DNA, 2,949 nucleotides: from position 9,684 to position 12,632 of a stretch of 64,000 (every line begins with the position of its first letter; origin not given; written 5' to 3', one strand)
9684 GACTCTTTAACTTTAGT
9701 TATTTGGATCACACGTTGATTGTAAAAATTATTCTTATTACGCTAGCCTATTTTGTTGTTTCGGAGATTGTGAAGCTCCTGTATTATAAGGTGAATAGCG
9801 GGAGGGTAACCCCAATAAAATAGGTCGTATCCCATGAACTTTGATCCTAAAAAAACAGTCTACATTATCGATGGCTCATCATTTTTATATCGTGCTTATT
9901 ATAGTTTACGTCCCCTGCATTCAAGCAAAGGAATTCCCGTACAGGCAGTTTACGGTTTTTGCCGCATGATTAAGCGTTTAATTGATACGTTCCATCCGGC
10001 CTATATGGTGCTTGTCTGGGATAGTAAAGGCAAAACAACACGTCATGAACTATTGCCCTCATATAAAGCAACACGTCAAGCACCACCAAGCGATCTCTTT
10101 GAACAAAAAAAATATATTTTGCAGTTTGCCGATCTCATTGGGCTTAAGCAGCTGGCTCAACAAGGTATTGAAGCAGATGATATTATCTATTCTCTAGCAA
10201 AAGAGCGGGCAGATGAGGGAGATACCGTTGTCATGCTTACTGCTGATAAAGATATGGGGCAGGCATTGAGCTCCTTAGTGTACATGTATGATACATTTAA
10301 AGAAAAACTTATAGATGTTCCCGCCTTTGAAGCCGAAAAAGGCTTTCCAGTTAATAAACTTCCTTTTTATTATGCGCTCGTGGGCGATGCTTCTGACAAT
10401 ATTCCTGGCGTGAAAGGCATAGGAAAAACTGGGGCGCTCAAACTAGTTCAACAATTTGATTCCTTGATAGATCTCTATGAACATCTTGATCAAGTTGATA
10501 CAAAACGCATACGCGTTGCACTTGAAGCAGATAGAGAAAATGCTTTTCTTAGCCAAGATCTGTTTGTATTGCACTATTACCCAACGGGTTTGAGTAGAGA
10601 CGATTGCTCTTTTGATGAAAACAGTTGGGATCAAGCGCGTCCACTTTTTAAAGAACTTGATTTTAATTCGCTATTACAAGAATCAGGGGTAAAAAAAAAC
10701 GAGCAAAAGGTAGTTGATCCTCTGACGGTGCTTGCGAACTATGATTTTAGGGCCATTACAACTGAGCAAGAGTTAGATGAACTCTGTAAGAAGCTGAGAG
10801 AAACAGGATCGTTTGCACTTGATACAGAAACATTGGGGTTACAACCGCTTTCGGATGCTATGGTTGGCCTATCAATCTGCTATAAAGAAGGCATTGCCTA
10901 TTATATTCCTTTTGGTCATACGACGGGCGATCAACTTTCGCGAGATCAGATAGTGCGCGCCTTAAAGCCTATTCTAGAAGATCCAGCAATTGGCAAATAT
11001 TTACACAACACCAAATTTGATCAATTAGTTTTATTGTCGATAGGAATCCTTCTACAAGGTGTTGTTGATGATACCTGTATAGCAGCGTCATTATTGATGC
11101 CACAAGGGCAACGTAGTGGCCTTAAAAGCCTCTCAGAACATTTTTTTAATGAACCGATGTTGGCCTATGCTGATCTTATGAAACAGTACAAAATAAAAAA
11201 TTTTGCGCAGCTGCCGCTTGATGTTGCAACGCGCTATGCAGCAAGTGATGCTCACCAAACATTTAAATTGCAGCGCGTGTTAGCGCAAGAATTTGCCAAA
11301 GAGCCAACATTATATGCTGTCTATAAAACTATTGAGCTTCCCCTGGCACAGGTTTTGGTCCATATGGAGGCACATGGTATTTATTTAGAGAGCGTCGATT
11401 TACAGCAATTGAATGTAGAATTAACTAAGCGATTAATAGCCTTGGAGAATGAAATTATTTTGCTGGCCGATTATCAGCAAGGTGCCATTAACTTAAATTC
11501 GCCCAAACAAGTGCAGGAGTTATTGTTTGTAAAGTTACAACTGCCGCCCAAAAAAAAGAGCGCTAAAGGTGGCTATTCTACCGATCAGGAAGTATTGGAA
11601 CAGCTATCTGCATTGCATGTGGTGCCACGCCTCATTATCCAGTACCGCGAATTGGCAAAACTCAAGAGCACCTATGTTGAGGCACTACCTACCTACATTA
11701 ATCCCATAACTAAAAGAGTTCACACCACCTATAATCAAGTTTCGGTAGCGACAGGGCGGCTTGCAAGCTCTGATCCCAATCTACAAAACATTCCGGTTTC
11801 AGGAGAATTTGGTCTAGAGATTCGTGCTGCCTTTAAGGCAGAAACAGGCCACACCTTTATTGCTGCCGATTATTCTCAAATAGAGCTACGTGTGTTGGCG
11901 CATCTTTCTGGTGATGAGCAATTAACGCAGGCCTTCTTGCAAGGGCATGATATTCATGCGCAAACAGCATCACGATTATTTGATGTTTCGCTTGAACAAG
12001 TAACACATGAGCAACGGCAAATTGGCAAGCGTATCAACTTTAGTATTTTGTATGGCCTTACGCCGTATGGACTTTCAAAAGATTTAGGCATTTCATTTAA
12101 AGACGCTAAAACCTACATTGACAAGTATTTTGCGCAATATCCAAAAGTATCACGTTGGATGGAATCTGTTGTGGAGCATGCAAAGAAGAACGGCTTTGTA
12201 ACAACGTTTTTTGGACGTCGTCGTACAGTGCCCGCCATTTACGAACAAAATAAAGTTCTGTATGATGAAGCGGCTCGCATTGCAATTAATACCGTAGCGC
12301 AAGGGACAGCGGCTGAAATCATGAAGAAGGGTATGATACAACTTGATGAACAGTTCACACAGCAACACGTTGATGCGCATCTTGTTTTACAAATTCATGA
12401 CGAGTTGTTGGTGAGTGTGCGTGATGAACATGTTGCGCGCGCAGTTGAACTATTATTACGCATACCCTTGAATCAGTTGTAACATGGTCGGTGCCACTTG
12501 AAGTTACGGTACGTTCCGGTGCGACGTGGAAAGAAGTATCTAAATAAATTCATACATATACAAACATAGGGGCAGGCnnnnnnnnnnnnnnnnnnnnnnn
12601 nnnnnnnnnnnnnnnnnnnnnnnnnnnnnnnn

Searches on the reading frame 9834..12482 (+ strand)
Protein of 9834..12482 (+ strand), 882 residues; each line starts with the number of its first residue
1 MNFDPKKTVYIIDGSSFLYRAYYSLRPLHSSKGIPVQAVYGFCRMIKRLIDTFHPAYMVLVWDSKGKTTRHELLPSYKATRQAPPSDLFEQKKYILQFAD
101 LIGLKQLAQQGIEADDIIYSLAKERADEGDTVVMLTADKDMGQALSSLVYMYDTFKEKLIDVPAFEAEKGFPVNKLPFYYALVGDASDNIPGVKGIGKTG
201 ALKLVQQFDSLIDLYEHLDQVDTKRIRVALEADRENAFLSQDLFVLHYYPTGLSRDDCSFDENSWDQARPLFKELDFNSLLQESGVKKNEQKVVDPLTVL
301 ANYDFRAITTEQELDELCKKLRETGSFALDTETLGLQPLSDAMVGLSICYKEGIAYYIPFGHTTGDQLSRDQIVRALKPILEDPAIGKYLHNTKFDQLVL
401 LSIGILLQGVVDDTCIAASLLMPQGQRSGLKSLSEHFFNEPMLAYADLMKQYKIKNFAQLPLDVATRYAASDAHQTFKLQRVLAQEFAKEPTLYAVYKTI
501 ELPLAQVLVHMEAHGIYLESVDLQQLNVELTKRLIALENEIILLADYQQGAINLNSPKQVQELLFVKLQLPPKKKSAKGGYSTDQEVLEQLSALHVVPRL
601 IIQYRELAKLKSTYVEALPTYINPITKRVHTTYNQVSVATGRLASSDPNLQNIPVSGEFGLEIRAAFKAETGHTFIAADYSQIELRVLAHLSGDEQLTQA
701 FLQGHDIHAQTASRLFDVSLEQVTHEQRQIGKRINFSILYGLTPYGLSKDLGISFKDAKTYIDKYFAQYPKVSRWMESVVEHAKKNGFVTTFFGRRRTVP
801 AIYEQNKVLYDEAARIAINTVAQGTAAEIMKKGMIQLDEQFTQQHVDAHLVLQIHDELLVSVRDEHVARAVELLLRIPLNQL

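Call 56: search_protein_families(library=pfam, proteins=[window:9834-12482:+], max_evalue=0.00001)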
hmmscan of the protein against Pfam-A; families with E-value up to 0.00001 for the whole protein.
window:9834-12482:+ (882 aa): 4 families
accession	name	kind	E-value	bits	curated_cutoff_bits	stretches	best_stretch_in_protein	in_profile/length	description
PF00476.26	DNA_pol_A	-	2.4e-135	451.8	34.3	1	523-874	4-353/381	DNA polymerase family A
PF02739.22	5_3_exonuc_N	-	9.4e-45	152.7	34.3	1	9-161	2-155/164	5'-3' exonuclease, N-terminal resolvase-like domain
PF01612.26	DNA_pol_A_exo1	-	2.2e-31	109.4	23.6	1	306-486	2-171/173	3'-5' exonuclease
PF01367.25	5_3_exonuc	-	6.4e-20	71.9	40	1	175-247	5-77/97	5'-3' exonuclease, C-terminal SAM fold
